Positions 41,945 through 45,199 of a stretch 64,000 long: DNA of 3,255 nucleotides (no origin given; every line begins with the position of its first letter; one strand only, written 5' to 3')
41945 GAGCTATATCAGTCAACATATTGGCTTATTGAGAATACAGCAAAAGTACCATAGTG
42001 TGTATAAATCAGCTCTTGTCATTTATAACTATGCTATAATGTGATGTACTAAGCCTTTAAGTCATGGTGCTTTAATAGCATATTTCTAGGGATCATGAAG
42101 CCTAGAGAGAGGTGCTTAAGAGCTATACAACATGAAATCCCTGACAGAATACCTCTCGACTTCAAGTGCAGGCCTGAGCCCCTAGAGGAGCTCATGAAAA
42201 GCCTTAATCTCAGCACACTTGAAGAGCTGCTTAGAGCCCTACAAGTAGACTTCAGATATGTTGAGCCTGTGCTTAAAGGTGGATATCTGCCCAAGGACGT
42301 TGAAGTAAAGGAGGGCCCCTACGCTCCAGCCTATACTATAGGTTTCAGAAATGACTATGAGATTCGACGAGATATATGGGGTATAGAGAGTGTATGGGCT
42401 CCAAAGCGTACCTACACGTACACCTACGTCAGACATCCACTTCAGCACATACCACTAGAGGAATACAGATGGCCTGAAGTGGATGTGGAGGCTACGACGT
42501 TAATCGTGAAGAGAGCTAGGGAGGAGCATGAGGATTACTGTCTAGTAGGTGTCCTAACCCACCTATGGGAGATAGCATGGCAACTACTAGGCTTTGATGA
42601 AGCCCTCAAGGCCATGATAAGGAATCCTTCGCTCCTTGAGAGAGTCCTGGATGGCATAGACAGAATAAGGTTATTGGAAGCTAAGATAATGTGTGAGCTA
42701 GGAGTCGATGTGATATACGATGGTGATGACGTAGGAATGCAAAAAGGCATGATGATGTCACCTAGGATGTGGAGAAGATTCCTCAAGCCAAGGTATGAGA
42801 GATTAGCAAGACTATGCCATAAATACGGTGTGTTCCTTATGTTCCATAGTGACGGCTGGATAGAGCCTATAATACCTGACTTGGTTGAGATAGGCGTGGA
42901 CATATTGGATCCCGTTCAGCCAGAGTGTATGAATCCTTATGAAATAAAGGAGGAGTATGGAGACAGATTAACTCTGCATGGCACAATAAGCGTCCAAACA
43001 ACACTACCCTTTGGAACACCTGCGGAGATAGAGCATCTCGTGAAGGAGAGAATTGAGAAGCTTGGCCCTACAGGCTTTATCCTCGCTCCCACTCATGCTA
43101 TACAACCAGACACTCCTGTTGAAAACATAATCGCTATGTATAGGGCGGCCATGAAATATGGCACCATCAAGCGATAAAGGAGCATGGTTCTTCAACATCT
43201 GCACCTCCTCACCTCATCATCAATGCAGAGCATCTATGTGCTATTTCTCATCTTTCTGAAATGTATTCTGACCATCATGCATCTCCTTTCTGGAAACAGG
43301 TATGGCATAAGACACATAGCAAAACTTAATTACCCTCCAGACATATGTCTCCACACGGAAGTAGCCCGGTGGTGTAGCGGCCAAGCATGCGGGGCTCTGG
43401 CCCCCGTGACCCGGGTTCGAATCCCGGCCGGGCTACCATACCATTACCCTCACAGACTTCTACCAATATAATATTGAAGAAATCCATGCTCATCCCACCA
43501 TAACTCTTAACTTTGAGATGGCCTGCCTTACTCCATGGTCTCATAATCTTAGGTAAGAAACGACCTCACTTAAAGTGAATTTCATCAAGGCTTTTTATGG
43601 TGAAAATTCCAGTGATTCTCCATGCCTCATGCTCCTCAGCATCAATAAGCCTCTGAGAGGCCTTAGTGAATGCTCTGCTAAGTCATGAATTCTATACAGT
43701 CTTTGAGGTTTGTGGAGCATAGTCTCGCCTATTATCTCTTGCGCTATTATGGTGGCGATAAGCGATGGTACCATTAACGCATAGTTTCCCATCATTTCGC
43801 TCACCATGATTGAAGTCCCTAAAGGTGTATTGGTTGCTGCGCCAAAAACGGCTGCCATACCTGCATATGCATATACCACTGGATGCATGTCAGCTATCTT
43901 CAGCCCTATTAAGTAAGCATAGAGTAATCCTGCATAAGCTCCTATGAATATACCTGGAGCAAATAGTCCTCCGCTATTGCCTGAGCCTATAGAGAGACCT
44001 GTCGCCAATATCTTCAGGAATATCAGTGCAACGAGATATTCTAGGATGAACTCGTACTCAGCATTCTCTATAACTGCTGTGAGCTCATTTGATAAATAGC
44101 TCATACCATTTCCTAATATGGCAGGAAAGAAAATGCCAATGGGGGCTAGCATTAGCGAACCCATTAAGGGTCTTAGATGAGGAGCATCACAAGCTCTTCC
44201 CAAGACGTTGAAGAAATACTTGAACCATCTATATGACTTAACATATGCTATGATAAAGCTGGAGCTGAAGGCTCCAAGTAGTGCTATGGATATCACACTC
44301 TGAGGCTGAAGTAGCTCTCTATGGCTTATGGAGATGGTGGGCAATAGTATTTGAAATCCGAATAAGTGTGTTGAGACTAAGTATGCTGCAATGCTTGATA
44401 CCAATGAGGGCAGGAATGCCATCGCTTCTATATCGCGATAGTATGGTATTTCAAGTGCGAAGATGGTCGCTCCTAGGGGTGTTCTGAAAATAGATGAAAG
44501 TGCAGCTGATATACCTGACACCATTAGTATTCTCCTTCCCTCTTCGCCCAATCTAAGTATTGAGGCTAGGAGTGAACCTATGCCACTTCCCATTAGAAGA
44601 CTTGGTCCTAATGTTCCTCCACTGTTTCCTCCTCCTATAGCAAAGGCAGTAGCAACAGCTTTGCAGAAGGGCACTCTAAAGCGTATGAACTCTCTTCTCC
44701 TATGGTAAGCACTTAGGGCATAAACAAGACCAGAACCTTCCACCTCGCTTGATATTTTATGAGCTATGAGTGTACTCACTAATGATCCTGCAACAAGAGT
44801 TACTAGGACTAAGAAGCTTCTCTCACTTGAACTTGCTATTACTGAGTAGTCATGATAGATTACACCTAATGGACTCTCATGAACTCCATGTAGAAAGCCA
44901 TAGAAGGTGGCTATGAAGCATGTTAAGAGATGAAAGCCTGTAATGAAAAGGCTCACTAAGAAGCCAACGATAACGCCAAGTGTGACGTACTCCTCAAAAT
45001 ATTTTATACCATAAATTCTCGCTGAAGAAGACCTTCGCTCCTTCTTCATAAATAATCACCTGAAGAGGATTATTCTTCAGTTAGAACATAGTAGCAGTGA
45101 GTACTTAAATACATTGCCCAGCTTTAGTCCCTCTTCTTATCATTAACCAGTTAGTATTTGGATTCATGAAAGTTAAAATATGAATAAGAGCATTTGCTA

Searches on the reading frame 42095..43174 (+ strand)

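Call 79: search_protein_families(library=pfam, proteins=[window:42095-43174:+], max_evalue=0.0001)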
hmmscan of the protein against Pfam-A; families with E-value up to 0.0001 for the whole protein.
window:42095-43174:+ (360 aa): 1 family
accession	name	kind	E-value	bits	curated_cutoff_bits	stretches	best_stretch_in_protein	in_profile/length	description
PF01208.23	URO-D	-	3.9e-26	92.3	23.9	1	134-354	122-345/346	Uroporphyrinogen decarboxylase (URO-D)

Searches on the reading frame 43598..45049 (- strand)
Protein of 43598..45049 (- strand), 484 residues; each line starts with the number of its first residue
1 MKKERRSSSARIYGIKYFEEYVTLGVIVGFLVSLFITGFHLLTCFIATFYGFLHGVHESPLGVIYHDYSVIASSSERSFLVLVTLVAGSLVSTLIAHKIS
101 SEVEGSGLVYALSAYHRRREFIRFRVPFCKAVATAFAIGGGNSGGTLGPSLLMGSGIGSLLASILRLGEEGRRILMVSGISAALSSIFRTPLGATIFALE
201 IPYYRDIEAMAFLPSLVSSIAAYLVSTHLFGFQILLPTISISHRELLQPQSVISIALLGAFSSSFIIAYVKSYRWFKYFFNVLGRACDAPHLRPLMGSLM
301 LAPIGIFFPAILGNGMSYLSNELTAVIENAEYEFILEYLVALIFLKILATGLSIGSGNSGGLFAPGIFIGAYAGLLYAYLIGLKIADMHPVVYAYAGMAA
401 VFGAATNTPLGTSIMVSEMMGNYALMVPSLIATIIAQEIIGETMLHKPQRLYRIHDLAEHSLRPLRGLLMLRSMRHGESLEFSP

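Call 79: search_protein_families(library=pfam, proteins=[window:43598-45049:-], max_evalue=0.0001)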
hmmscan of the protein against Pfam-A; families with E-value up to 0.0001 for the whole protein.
window:43598-45049:- (484 aa): 1 family
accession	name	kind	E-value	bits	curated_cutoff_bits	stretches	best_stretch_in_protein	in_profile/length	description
PF00654.25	Voltage_CLC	-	2.2e-69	234.7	24.8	1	88-437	1-342/346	Voltage gated chloride channel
